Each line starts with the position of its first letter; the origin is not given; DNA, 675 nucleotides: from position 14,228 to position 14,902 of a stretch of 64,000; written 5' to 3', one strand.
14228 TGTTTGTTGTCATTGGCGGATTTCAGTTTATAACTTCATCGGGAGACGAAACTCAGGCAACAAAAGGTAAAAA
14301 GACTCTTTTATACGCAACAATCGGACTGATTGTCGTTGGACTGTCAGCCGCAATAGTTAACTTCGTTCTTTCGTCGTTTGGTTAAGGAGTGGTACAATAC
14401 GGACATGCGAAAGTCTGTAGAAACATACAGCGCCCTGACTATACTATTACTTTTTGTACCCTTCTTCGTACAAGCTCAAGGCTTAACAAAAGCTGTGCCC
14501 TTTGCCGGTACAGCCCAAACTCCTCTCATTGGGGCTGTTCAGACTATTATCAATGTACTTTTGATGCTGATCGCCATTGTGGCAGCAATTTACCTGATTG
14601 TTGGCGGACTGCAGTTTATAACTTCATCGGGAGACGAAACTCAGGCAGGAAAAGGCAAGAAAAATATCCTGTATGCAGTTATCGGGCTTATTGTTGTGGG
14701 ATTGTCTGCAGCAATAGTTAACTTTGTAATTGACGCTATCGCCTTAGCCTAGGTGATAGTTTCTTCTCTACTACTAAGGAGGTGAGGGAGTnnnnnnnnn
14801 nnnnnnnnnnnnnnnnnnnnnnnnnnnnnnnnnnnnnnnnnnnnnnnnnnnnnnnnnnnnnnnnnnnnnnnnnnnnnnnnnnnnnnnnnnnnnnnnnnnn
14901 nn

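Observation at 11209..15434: Tandem array of eight diversified VirB2/TrbC-like two-TM pilin-like genes downstream of an orphan solute-binding lipoprotein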

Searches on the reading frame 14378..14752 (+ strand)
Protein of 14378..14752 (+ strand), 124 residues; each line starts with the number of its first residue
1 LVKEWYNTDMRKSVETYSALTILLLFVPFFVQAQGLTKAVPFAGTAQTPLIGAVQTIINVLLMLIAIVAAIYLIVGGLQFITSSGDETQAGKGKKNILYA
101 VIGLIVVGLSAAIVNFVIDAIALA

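Call 3: search_protein_families(library=pfam, proteins=[window:14378-14752:+], max_evalue=1)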
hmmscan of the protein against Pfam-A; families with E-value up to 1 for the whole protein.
window:14378-14752:+ (124 aa): 8 families
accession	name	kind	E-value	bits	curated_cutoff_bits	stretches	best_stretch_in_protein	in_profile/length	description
PF18895.5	T4SS_pilin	-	3.4e-10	40.3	26.6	1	55-117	10-71/71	Type IV secretion system pilin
PF04956.18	TrbC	-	5.5e-07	30.2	27.9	1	11-116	10-97/98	TrbC/VIRB2 pilin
PF19607.4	DUF6112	-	1.5e-05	25.2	25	1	51-119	13-83/88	Family of unknown function (DUF6112)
PF13572.11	DUF4134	-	0.051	14.3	26.5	1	21-108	4-86/93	Domain of unknown function (DUF4134)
PF04290.18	DctQ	-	0.1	12.9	28.3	2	53-118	60-127/132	Tripartite ATP-independent periplasmic transporters, DctQ component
PF16943.10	T4SS_CagC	-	0.19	12.3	27.9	1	52-115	42-106/119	Cag pathogenicity island, type IV secretory system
PF01127.27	Sdh_cyt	-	0.2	12.2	25.8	1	18-107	29-117/122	Succinate dehydrogenase/Fumarate reductase transmembrane subunit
PF07125.16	DUF1378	-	0.22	12.1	25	1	59-81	6-28/59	Protein of unknown function (DUF1378)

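Call 27: find_related_loci(query=A3, collection=metagenome_contigs, flank=10000)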
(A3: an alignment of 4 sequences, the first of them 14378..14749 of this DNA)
Query A3 (124 aa) in metagenome_contigs; peptide patterns used: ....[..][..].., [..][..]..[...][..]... (x = any residue, [..] = any of these).
600 stretches matched a pattern (row limit reached: there are more); 31 encode a relative of the query (tblastn E <= 1e-3); 31 distinct loci.
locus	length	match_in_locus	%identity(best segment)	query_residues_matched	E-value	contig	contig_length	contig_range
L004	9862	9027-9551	38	33-118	1e-13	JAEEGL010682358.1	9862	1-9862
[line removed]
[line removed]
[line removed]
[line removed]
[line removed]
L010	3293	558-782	34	41-117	1e-10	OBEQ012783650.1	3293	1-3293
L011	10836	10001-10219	38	50-122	1e-10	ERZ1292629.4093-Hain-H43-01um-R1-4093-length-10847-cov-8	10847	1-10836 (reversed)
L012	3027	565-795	35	30-107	9e-11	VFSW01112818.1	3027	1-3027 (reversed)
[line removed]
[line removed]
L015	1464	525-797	32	38-119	3e-10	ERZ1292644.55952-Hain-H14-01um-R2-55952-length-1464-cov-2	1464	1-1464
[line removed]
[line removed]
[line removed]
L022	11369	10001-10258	35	36-122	1e-8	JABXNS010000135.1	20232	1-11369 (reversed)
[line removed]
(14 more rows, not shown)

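Call 36: search_protein_families(library=pfam, proteins=[L005:8443-9888:+, L005:10493-11788:+, L006:9462-11564:+, L006:12316-13800:+, L016:1945-3843:+, L008:4794-7595:-, L033:12625-13995:+, L033:3-1868:-, L004:3390-5243:-, L005:2886-5021:+], max_evalue=0.001)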
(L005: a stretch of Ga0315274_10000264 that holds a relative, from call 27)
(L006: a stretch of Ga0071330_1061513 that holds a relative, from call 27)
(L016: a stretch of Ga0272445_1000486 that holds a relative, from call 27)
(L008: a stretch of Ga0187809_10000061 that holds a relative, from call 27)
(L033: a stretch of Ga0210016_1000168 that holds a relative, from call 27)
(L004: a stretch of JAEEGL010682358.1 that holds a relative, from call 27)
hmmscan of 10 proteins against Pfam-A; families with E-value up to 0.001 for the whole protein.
L005:8443-9888:+ (482 aa): 1 family
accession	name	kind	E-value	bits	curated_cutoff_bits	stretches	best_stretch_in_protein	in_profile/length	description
PF01139.22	RtcB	-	2.7e-169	564.3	27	1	51-482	1-426/426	tRNA-splicing ligase RtcB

L005:10493-11788:+ (432 aa): 0 families

L006:9462-11564:+ (701 aa): 5 families
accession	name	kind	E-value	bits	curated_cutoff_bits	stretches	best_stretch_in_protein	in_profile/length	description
PF00133.28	tRNA-synt_1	-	2.4e-132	442.1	22.7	2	23-430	1-245/414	tRNA synthetases class I (I, L, M and V)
PF09334.17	tRNA-synt_1g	-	1.6e-32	113.2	20.1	2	348-557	157-372/391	tRNA synthetases class I (M)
PF08264.19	Anticodon_1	-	1.1e-29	103.6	25.1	1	599-700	2-105/148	Anticodon-binding domain of tRNA ligase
PF13603.12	tRNA-synt_1_2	-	1.6e-10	41.2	25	1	257-318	85-146/185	Leucyl-tRNA synthetase, editing domain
PF01406.26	tRNA-synt_1e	-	0.00022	21.1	27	0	496-558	238-298/301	tRNA synthetases class I (C) catalytic domain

L006:12316-13800:+ (495 aa): 4 families
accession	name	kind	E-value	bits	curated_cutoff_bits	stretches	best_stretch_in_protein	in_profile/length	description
PF01743.26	PolyA_pol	-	1.1e-35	123.2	23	1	26-156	1-126/126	Poly A polymerase head domain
PF12627.12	PolyA_pol_RNAbd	-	5.9e-21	74.4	22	1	187-245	3-61/64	Probable RNA and SrmB- binding site of polymerase A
PF01966.28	HD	-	3.7e-13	50.2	22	1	261-377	2-113/116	HD domain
PF13735.12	tRNA_NucTran2_2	-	4.5e-10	40.1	27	1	315-453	24-147/149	tRNA nucleotidyltransferase domain 2 putative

L016:1945-3843:+ (633 aa): 13 families
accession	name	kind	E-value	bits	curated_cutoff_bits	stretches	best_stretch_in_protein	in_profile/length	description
PF01434.24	Peptidase_M41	-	2.8e-62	210.4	29.9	1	422-608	2-191/191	Peptidase family M41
PF00004.35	AAA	-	1.2e-41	142.7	21.2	1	208-340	1-130/131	ATPase family associated with various cellular activities (AAA)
PF17862.7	AAA_lid_3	-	2.3e-16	59.4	27.2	1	363-405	1-43/45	AAA+ lid domain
PF06480.20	FtsH_ext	-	5.6e-09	36.6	25.5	1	16-95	3-92/103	FtsH Extracellular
PF06068.19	TIP49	-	2e-05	24.4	23.8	1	206-243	51-90/347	TIP49 P-loop domain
PF20720.3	nSTAND3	-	3.6e-05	24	27.2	1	208-355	20-153/155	Novel STAND NTPase 3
PF07728.20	AAA_5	-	6.1e-05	23.5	22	1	207-276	1-78/139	AAA domain (dynein-related subfamily)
PF05496.18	RuvB_N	-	0.00014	22.1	27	1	207-276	35-96/159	Holliday junction DNA helicase RuvB P-loop domain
PF23902.1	AAA_lid_PRS2_C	-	0.00025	21.6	34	1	345-413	2-71/73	PRS2 AAA+ lid C-terminal domain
PF13191.12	AAA_16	-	0.0005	21.1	32.6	0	204-226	23-45/167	AAA ATPase domain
PF13401.12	AAA_22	-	0.00076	20.2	27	0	208-246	8-43/130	AAA domain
PF13207.12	AAA_17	-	0.00095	19.9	27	0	211-261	1-50/136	AAA domain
PF01078.27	Mg_chelatase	-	0.00099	19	20.3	0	194-225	11-42/207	Magnesium chelatase, subunit ChlI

L008:4794-7595:- (934 aa): 0 families

L033:12625-13995:+ (457 aa): 3 families
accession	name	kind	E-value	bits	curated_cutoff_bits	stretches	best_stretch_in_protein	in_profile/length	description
PF02366.24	PMT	-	1.1e-25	91.1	22.7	1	15-212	2-196/245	Dolichyl-phosphate-mannose-protein mannosyltransferase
PF16192.10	PMT_4TMC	-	5e-20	72.3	32.4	1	309-455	23-188/202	C-terminal four TMM region of protein-O-mannosyltransferase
PF09594.16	GT87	-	0.0001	22.6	25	1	102-266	13-162/237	Glycosyltransferase family 87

L033:3-1868:- (622 aa): 4 families
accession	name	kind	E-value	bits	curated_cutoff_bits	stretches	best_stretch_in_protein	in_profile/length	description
PF00004.35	AAA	-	6.1e-12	46.6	21.2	1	211-254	1-44/131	ATPase family associated with various cellular activities (AAA)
PF14890.11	Intein_splicing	-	4.1e-08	33.6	35.8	1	268-412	7-96/155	Intein splicing domain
PF06480.20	FtsH_ext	-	1.2e-07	32.3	25.5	1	20-105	1-100/103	FtsH Extracellular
PF06068.19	TIP49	-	6.8e-05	22.6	23.8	1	209-245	51-89/347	TIP49 P-loop domain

L004:3390-5243:- (618 aa): 3 families
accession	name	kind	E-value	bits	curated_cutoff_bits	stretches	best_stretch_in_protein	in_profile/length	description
PF19044.6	P-loop_TraG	-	3.2e-29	102.2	25.8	2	437-579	192-341/413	TraG P-loop domain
PF12846.13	AAA_10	-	3e-12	46.7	27.5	2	468-589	215-338/362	AAA-like domain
PF01935.23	DUF87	-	2.6e-07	31.4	23.2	1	271-335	26-92/220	Helicase HerA, central domain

L005:2886-5021:+ (712 aa): 6 families
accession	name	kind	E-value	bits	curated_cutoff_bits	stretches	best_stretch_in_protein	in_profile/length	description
PF13328.12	HD_4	-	6.2e-46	156.4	27.2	1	28-176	1-155/156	HD domain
PF04607.23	RelA_SpoT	-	1.3e-40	138.6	27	1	236-346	1-112/113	Region found in RelA / SpoT proteins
PF02824.27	TGS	-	1.2e-21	76.9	22.2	1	387-446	1-60/60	TGS domain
PF13291.12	ACT_4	-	1.3e-11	45.5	27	1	634-710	3-80/80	ACT domain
PF19296.4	RelA_AH_RIS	-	6.1e-09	36.7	23.8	1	460-547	3-86/185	RelA/SpoT, AH and RIS domains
PF01966.28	HD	-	3.3e-07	31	22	1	47-144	1-115/116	HD domain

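Call 40: find_homologous_proteins(query=window:14378-14749:+, max_evalue=0.001)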
Query window:14378-14749:+ (124 aa): 32 proteins with E <= 0.001 among 68 candidates.
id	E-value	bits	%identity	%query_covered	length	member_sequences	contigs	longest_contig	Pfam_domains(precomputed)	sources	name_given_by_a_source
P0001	7.2e-60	218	100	93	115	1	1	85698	PF18895.6,PF19607.5,PF04956.19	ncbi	ncbi:MAG: DUF6112 family protein [Candidatus Andersenbacteria bacterium]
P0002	3.1e-33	132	69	81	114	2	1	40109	PF18895.6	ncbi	ncbi:MAG: hypothetical protein WEC84_00790 [Candidatus Andersenbacteria bacterium]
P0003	1.3e-29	121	61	91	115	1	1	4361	PF18895.6,PF04956.19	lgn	-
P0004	5.0e-28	116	63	84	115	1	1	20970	PF18895.6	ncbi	-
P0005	4.7e-27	112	63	84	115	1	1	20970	PF18895.6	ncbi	-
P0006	7.3e-25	105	60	84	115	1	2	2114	PF18895.6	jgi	-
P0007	2.0e-24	104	58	81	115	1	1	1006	PF18895.6,PF04956.19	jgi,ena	-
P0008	5.0e-24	103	49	97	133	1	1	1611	PF18895.6,PF04956.19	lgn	-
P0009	1.3e-23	101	58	90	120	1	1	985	PF18895.6,PF04956.19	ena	-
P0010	1.5e-23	101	48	97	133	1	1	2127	PF18895.6,PF04956.19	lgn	-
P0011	2.5e-23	100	54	92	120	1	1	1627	PF18895.6,PF04956.19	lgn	-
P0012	3.4e-23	100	57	79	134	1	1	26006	PF18895.6,PF04956.19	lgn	-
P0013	1.7e-22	98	50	91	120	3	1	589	PF18895.6,PF04956.19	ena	-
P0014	5.7e-22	96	50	99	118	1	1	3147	PF18895.6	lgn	-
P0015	2.2e-21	94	63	71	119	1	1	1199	PF18895.6,PF04956.19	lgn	-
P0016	2.6e-21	94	60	74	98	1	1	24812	PF18895.6,PF04956.19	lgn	-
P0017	9.0e-21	92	67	59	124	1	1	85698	PF18895.6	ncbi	ncbi:MAG: hypothetical protein WD200_01750 [Candidatus Andersenbacteria bacterium]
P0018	1.3e-19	88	59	65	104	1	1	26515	PF18895.6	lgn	-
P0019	3.1e-18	84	55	77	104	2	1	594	PF18895.6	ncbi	-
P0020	5.7e-18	83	53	84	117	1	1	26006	PF18895.6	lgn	-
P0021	2.5e-17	81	48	77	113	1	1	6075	PF18895.6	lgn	-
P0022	3.1e-17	81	56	65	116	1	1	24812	PF18895.6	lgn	-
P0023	5.5e-12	64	48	72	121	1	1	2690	PF18895.6,PF04956.19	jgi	jgi:hypothetical protein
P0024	5.8e-12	64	51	58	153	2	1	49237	PF18895.6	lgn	-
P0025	6.4e-12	64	48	72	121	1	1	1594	PF18895.6,PF04956.19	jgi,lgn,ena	-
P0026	1.7e-11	62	60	52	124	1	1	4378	PF18895.6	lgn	-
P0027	7.0e-11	60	51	62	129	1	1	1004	PF18895.6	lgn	-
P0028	2.9e-10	58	51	58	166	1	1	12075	PF18895.6,PF04956.19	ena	-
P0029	3.5e-9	55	53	53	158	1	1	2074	PF18895.6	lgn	-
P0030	2.2e-7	49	52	47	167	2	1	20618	PF18895.6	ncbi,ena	-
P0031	2.0e-6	46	31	85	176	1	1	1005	PF18895.6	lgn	-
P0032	1.7e-4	40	42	53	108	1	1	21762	PF18895.6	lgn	-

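Call 50: search_protein_families(library=ncbifam, proteins=[window:14378-14752:+], max_evalue=0.01)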
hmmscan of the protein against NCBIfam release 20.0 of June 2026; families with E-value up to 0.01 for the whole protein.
window:14378-14752:+ (124 aa): 1 family
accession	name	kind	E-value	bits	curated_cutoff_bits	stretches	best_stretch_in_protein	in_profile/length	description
NF045849.1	ICE_MMCAP2_0565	equivalog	2.8e-09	36.5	40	1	48-121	7-80/80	Mbov_0395 family pilin-like conjugal transfer protein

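Call 52: predict_structure(alignment_id=A4)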
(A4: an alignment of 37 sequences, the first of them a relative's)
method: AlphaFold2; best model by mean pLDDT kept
length: 115 residues; sequences in the alignment: 37
mean_pLDDT: 80.3   pTM: 0.54
mean pLDDT of the five models: 80.3, 78.9, 77.1, 75.5, 73.8
residues with pLDDT >= 90: 38; 70-90: 50; 50-70: 26; < 50: 1
segments of 3 or more residues with pLDDT < 50: none
pLDDT, mean of each block of 10 residues (from residue 1): 62 76 59 61 82 91 91 86 92 94 89 81
secondary structure, 60 per line:
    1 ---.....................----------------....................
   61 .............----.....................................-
elements in order: H4-24 H41-73 H78-114

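Call 54: search_solved_structures(query=A4, max_evalue=10, show_alignments=2)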
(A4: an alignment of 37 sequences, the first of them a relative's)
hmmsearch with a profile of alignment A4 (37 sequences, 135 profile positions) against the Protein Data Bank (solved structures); distinct sequences matched with E-value up to 10: 0.

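Call 55: fold_search(model_id=the predicted structure, library=pdb)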
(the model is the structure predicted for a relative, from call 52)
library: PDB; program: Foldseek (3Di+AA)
matches with E <= 10: 90; with E <= 0.001: 0
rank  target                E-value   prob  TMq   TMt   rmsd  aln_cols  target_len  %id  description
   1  1a91_MODEL_1_A        1.5e+00  0.87  0.50  0.68   2.5        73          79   18  SUBUNIT C OF THE F1FO ATP SYNTHASE OF ESCHERICHIA COLI; NMR, 10 STRUCTURES (released 1998-07-01)
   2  6cnn_A                2.9e+00  0.60  0.54  0.18  15.2       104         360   10  Cryo-EM structure of the human SK4/calmodulin channel complex in the Ca2+ bound state I (released 2018-05-02)
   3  7w7z                  2.9e+00  0.13  0.33  0.26  18.1       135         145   16  Crystal Structure of human Focal Adhesion Targeting (FAT) domain of the Focal Adhesion Kinase (released 2022-12-21)
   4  5da9_A                3.0e+00  0.47  0.44  0.14   3.3        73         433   12  ATP-gamma-S bound Rad50 from Chaetomium thermophilum in complex with the Rad50-binding domain of Mre11 (released 2016-03-02)
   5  9a72_A                3.2e+00  0.85  0.55  0.23   1.7        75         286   12  Integrative model of YFMS-CHEW by crosslinking MS and deep learning (released 2024-09-18)
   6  6s1k_E                3.2e+00  0.16  0.28  0.31   7.2        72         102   12  E. coli Core Signaling Unit, carrying QQQQ receptor mutation (released 2020-01-22)
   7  3g67_B                3.2e+00  0.13  0.31  0.19   5.5        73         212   16  Crystal Structure of a Soluble Chemoreceptor from Thermotoga maritima (released 2009-07-28)
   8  8f2k_G                3.4e+00  0.60  0.47  0.53   2.8        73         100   11  Structure of yeast F1-ATPase determined with 100 micromolar cruentaren A (released 2023-04-05)
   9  9sv3_D                4.1e+00  0.72  0.49  0.25   1.5        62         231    8  Local refinement of EloB/EloC/VHL/CV2a/14-3-3zeta/ERa from pose 1 (released 2025-12-03)
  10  1ijp_MODEL_1_A        4.1e+00  0.35  0.43  0.57   3.8        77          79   19  Solution Structure of Ala20Pro/Pro64Ala substituted subunit c of Escherichia coli ATP synthase (released 2002-03-27)
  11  3nvo_B                4.1e+00  0.23  0.43  0.22  12.5       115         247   11  The Soluble Domain Structure of the ZntB Zn2+ Efflux System (released 2011-03-23)
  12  9ftm_F                4.3e+00  0.38  0.44  0.49   2.7        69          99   17  Asgard ESCRT-IIIB membrane-bound protofilament structure (released 2025-04-16)
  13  4nkg_D                4.6e+00  0.16  0.27  0.46   5.1        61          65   16  Crystal structure of SspH1 LRR domain in complex PKN1 HR1b domain (released 2013-12-11)
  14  3g6b_B                4.6e+00  0.11  0.31  0.19   5.6        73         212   16  Crystal structure of a Soluble Chemoreceptor from Thermotoga maritima Asn217Ile mutant (released 2009-07-28)
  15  6yo0_g1               4.9e+00  0.57  0.52  0.65   2.6        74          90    5  Cryo-EM structure of Tetrahymena thermophila mitochondrial ATP synthase - F1/peripheral stalk (released 2020-09-30)
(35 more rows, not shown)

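Call 67: find_homologous_proteins(query=L004:3390-5243:-, max_evalue=0.00001)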
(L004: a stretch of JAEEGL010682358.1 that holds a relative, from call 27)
Query L004:3390-5243:- (618 aa): 8000 proteins with E <= 0.00001 among 8000 candidates; the best 120 are listed.
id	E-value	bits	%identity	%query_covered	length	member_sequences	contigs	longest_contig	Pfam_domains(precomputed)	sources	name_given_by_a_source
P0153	0.0e+0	1336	100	98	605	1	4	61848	PF19044.7,PF01935.24,PF12846.14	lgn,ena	-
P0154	0.0e+0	1331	99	98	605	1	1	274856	PF19044.7,PF01935.24,PF12846.14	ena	-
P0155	0.0e+0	1330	99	98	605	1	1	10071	PF19044.7,PF01935.24,PF12846.14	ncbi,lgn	-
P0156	0.0e+0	1308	96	98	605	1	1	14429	PF19044.7,PF01935.24,PF12846.14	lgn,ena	-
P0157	0.0e+0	1307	97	98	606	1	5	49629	PF19044.7,PF01935.24,PF12846.14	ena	-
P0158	0.0e+0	1304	96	98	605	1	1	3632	PF19044.7,PF01935.24,PF12846.14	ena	-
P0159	0.0e+0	1281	95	97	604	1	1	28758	PF19044.7,PF01935.24,PF12846.14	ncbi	-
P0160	0.0e+0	1277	94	98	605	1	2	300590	PF19044.7,PF01935.24,PF12846.14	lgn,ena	-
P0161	0.0e+0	1265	93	98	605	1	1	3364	PF19044.7,PF01935.24,PF12846.14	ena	-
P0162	0.0e+0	1261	92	98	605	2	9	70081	PF19044.7,PF01935.24,PF12846.14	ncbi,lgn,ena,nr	ncbi:DUF87 domain-containing protein [Candidatus Saccharibacteria bacterium]|nr:DUF87 domain-contain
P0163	0.0e+0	1259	92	98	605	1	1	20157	PF19044.7,PF01935.24,PF12846.14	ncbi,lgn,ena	-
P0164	0.0e+0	1254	93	97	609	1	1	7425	PF19044.7,PF01935.24,PF12846.14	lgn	-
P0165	0.0e+0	1247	92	97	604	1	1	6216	PF19044.7,PF01935.24,PF12846.14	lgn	-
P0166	0.0e+0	1246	92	97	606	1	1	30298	PF19044.7,PF01935.24,PF12846.14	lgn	-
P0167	0.0e+0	1245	92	97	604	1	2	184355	PF19044.7,PF01935.24,PF12846.14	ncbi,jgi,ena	jgi:type IV secretory pathway VirB4 component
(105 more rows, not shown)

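Call 74: search_protein_families(library=phrogs, proteins=[window:14405-14752:+], max_evalue=0.01)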
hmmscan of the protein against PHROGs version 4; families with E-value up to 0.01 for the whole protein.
window:14405-14752:+ (115 aa): 0 families

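Call 84: search_solved_structures(query=L008:4794-7595:-, max_evalue=1)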
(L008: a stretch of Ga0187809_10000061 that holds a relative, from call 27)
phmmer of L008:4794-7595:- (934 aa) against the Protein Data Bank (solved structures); distinct sequences matched with E-value up to 1: 2.
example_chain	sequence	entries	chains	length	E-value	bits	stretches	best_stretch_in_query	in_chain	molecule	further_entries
9sfi_E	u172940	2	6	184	0.82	11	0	89-120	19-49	H(2)/formate:CoB-CoM heterodisulfide,ferredoxin reductase subunit C2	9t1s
7k1w_F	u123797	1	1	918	0.95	10.8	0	120-226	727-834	Fig4 Sac homology model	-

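Call 87: search_protein_families(library=pfam, proteins=[L008:499-2529:-, L008:2462-3445:-, L008:3506-4702:-, L008:4791-7580:-, L022:7081-8718:-, L004:2014-3393:-], max_evalue=0.01)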
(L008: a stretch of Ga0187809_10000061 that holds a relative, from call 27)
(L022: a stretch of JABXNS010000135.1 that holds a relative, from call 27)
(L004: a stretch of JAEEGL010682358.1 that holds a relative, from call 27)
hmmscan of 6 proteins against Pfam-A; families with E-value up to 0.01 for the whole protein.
L008:499-2529:- (676 aa): 3 families
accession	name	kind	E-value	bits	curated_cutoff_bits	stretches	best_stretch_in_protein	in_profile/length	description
PF19044.6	P-loop_TraG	-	6.7e-27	94.6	25.8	2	456-598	192-341/413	TraG P-loop domain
PF12846.13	AAA_10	-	2.2e-13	50.5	27.5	2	487-609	215-339/362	AAA-like domain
PF01935.23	DUF87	-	1.5e-06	28.9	23.2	1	289-351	28-92/220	Helicase HerA, central domain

L008:2462-3445:- (327 aa): 0 families

L008:3506-4702:- (398 aa): 1 family
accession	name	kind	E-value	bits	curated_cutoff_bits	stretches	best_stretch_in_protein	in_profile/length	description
PF12666.12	PrgI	-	1.8e-10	41.6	27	1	5-91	1-90/91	PrgI family protein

L008:4791-7580:- (929 aa): 0 families

L022:7081-8718:- (546 aa): 2 families
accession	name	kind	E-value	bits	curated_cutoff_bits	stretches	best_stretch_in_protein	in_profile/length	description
PF02913.24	FAD-oxidase_C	-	3.5e-44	151.8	21.2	1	271-516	4-246/248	FAD linked oxidases, C-terminal domain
PF01565.28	FAD_binding_4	-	4.6e-35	120.8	26.4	1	39-182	1-139/139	FAD binding domain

L004:2014-3393:- (460 aa): 0 families

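Call 91: search_dna_similar(query=window:14405-14749:+, collection=plasmids, mode=protein, max_evalue=1, max_rows=20)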
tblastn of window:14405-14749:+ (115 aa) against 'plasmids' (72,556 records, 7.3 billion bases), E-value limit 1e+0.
Records with a match: 1; places in all: 1; records where one place covers at least 80% of the query: 0.
Best place of each record, by identity: <60% 1.
By first word of the organism name: Priestia 1.
By predicted mobility (MOB-suite, as given by PLSDB): non-mobilizable 1.
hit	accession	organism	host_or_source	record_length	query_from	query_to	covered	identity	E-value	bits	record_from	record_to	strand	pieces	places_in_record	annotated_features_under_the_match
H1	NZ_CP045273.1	Priestia megaterium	pure culture,Paper surface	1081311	67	105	34%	48.7%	4e-1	37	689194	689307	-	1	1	none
